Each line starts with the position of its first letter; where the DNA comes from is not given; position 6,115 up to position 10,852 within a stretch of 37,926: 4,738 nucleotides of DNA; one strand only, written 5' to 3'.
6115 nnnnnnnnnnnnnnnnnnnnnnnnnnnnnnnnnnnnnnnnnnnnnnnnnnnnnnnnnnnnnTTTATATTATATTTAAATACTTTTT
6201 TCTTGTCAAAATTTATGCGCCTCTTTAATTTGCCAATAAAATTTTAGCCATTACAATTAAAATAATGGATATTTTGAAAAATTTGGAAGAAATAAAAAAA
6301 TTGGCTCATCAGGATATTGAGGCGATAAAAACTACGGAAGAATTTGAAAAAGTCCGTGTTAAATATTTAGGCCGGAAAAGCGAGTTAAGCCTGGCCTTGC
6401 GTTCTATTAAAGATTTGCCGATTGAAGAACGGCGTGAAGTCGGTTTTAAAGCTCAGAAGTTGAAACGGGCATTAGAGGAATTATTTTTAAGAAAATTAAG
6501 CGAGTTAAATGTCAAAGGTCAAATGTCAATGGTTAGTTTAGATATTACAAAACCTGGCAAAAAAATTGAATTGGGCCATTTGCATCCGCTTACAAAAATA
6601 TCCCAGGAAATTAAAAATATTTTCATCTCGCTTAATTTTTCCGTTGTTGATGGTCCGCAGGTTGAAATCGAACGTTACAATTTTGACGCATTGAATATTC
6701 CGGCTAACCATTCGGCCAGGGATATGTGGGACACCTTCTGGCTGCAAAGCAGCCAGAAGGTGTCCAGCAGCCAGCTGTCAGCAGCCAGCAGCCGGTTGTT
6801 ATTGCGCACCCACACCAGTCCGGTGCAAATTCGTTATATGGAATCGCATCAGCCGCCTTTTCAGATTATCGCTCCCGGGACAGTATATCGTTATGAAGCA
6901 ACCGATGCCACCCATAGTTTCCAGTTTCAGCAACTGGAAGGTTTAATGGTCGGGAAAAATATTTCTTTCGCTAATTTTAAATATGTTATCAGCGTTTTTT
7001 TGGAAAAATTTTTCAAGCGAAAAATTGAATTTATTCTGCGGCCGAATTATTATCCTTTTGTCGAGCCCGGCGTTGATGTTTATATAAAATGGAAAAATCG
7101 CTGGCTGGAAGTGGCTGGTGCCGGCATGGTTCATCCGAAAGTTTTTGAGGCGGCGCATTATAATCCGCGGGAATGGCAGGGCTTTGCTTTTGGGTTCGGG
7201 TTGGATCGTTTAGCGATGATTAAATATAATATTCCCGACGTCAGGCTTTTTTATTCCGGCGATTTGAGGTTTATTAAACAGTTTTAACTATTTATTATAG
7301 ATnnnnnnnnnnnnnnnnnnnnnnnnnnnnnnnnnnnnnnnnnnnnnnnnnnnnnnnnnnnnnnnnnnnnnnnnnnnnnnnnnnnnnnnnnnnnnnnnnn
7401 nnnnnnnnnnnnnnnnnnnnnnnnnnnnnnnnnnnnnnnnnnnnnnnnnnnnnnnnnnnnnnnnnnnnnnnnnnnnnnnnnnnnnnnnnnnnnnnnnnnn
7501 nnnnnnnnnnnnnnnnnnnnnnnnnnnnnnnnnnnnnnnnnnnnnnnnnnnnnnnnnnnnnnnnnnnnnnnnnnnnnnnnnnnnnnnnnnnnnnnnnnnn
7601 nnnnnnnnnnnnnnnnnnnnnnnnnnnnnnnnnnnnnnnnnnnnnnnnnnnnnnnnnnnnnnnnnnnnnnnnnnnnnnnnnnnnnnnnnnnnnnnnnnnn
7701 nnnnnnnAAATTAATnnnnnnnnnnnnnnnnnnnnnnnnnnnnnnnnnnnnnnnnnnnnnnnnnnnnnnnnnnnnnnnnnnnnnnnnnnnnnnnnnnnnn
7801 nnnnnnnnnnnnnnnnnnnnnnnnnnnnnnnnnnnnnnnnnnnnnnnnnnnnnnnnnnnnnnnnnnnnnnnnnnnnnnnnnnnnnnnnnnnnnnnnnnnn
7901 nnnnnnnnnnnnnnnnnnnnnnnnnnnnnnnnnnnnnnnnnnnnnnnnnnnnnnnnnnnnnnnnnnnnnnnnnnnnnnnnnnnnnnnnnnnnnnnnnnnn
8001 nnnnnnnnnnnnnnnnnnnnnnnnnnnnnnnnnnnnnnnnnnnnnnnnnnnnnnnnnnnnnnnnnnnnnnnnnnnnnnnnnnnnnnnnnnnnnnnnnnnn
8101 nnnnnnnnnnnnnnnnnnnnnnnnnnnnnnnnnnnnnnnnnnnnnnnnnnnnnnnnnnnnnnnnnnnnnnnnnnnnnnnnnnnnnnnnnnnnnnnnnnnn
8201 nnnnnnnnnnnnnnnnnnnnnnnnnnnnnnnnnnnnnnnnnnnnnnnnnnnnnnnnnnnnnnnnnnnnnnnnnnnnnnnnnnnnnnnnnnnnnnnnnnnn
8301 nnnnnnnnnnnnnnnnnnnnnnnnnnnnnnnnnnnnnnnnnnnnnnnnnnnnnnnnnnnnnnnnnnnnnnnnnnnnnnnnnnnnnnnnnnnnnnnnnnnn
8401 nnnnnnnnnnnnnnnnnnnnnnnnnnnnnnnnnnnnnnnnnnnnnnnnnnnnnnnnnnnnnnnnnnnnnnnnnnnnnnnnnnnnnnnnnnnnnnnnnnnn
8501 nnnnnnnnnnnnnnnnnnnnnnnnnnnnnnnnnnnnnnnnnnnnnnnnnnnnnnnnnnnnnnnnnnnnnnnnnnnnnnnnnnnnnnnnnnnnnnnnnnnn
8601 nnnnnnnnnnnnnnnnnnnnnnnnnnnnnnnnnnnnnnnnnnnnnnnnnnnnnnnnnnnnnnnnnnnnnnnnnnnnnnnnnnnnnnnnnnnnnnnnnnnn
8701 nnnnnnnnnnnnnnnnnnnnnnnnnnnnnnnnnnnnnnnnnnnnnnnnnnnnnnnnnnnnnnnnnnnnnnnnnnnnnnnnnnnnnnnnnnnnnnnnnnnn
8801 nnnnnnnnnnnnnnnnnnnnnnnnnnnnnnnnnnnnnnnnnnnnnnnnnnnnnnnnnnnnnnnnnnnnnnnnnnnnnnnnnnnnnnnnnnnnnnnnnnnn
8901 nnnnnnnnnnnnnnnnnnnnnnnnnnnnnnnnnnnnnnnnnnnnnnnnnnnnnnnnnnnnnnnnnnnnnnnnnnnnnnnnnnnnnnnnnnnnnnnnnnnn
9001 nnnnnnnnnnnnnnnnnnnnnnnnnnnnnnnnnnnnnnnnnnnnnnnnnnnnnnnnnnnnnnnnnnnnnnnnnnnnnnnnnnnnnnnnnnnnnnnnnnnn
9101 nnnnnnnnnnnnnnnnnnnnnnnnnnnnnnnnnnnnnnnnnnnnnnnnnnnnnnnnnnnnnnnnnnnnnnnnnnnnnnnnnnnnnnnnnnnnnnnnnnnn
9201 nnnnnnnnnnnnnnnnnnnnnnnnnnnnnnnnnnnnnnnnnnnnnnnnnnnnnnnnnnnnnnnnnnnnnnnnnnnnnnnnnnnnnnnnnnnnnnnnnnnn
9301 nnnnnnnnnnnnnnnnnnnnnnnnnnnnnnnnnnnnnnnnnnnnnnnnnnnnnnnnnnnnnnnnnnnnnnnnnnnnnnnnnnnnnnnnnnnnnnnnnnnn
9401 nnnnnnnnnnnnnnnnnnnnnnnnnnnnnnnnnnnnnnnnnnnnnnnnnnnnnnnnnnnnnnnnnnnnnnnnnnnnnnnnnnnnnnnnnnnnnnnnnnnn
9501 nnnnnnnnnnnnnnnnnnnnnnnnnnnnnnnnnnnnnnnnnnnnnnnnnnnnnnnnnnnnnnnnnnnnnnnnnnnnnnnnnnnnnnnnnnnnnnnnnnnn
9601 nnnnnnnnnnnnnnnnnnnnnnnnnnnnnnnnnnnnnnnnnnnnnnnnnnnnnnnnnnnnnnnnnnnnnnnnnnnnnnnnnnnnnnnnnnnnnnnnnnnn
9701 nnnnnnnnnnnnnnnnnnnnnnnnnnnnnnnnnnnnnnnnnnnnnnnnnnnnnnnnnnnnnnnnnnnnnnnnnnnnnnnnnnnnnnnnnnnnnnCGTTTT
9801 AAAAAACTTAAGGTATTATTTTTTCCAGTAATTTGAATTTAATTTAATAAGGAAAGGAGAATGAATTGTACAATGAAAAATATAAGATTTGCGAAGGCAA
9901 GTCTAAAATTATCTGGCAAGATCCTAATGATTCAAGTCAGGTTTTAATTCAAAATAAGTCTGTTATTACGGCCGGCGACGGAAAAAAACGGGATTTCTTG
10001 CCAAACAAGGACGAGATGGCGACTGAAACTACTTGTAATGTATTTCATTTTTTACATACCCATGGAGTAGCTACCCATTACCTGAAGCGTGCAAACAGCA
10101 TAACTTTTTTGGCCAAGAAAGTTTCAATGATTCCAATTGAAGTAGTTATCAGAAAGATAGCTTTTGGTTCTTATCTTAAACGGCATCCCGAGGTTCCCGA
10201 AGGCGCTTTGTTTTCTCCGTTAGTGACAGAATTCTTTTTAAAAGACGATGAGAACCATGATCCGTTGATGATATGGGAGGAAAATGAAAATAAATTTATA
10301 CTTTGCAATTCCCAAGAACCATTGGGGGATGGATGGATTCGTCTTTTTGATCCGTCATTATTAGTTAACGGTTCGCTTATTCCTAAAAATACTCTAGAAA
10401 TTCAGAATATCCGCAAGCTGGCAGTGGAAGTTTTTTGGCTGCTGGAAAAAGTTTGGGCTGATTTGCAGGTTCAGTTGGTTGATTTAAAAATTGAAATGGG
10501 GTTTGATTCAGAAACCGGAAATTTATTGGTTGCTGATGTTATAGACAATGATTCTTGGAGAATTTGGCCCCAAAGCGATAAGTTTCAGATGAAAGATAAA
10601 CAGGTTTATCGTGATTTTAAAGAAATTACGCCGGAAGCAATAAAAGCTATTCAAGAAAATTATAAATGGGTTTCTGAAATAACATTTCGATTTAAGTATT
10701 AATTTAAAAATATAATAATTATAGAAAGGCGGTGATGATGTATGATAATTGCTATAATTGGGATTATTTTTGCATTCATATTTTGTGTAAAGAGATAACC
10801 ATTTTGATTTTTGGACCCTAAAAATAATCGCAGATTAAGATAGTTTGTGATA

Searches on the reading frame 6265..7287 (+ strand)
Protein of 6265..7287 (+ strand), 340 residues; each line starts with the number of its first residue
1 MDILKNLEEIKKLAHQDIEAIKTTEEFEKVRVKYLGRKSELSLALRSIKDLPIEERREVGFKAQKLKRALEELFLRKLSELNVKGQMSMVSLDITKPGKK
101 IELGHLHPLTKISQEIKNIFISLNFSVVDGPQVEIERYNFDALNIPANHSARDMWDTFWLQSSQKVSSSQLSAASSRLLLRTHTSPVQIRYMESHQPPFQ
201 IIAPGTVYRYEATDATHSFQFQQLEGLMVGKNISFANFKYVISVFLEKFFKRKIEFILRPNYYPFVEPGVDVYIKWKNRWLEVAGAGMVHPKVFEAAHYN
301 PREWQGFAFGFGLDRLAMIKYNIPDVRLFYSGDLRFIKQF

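Call 47: search_protein_families(library=pfam, proteins=[window:6265-7287:+], max_evalue=0.001)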
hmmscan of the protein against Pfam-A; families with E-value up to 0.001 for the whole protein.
window:6265-7287:+ (340 aa): 2 families
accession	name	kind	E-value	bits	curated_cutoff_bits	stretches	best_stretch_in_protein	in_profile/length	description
PF01409.25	tRNA-synt_2d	-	1e-92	310.5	19.8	1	92-340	2-246/246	tRNA synthetases class II core domain (F)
PF02912.23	Phe_tRNA-synt_N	-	4.1e-15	55.9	22.3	1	23-82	2-61/69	Aminoacyl tRNA synthetase class II, N-terminal domain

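Call 52: search_solved_structures(query=window:6265-7287:+, show_alignments=2, max_evalue=1e-30)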
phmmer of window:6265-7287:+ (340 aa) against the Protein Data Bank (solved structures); distinct sequences matched with E-value up to 1e-30: 13.
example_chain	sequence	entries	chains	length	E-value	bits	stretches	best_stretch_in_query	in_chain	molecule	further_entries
1b70_A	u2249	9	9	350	1.4e-88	300.5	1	18-340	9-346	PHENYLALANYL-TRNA SYNTHETASE | PROTEIN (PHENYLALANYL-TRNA SYNTHETASE) | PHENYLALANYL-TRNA SYNTHETASE ALPHA CHAIN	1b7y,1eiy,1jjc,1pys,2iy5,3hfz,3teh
7n8y_A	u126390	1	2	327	8.5e-80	271.7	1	21-340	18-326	Phenylalanine--tRNA ligase alpha subunit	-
4p71_C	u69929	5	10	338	8.5e-80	271.7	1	8-340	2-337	Phenylalanine--tRNA ligase alpha subunit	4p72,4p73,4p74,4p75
3pco_A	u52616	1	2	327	1.4e-79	270.9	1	14-340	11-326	Phenylalanyl-tRNA synthetase, alpha subunit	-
6oz5_A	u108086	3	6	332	1.6e-79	270.8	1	17-340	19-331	Phenylalanine--tRNA ligase alpha subunit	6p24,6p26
2akw_A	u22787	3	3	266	1.8e-77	264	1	92-340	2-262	Phenylalanyl-tRNA synthetase alpha chain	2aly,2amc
6p8t_C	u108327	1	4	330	6.6e-75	255.6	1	7-340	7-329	Phenylalanine--tRNA ligase alpha subunit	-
2rhq_A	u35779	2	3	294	1.7e-69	237.8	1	84-340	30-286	Phenylalanyl-tRNA synthetase alpha chain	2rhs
7daw_A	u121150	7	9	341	2.2e-61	211.2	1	14-337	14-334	Phenylalanine--tRNA ligase alpha subunit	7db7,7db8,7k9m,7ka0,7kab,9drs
9drt_A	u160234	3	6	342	2.2e-61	211.2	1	14-337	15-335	Phenylalanine--tRNA ligase alpha subunit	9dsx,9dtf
7k98_A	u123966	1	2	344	2.2e-61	211.1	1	14-337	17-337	Phenylalanine--tRNA ligase alpha subunit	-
9drv_A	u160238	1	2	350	2.4e-61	211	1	14-337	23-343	Phenylalanine--tRNA ligase alpha subunit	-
8s8b_A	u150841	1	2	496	2.5e-31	112.4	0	176-331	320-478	Phenylalanyl-tRNA Synthetase alpha subunit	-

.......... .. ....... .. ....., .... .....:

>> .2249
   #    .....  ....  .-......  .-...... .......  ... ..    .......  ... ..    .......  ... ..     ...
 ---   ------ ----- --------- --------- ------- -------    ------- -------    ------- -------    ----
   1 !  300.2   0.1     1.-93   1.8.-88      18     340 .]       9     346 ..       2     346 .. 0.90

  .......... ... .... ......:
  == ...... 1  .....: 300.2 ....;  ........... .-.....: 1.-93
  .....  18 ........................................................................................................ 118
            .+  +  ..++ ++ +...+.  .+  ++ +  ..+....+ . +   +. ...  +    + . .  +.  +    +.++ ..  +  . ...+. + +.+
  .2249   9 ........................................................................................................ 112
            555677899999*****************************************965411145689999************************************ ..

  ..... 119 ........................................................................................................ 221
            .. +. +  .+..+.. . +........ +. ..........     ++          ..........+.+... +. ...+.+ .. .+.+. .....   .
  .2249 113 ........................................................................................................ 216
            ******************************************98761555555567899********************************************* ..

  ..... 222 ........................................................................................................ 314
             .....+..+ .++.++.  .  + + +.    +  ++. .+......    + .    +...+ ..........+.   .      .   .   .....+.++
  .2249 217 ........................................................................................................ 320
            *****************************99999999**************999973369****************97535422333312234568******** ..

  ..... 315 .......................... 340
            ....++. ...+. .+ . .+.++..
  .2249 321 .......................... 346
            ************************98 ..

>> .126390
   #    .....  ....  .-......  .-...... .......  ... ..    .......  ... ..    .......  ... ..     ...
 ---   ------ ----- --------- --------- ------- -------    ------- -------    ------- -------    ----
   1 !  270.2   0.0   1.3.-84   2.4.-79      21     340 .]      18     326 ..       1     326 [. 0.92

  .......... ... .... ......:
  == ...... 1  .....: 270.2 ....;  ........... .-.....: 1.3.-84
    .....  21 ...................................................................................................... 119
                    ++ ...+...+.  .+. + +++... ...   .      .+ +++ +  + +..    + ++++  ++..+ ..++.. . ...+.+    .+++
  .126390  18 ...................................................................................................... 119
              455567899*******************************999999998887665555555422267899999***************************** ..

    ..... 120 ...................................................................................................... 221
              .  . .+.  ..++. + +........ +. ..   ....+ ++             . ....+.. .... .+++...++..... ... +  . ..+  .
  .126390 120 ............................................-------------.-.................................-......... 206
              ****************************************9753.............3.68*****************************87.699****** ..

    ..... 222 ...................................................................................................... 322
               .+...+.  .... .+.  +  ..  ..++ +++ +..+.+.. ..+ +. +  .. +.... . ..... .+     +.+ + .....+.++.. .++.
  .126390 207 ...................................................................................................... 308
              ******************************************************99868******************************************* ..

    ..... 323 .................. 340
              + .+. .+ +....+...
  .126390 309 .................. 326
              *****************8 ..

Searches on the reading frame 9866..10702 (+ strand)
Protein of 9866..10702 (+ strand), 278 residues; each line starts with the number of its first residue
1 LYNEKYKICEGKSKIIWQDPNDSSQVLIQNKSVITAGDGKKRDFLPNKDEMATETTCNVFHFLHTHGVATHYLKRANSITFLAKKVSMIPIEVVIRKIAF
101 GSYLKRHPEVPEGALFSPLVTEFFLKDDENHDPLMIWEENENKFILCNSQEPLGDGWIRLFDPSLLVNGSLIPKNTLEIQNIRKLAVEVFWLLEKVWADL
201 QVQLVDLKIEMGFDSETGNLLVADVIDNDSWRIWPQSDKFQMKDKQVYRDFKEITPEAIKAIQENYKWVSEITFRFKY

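Call 85: search_protein_families(library=pfam, proteins=[window:9866-10702:+], max_evalue=0.000001)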
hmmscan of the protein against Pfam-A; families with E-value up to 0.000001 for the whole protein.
window:9866-10702:+ (278 aa): 1 family
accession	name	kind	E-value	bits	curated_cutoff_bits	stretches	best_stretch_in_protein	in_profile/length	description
PF01259.24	SAICAR_synt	-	1.6e-48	165.9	20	1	8-255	2-222/233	SAICAR synthetase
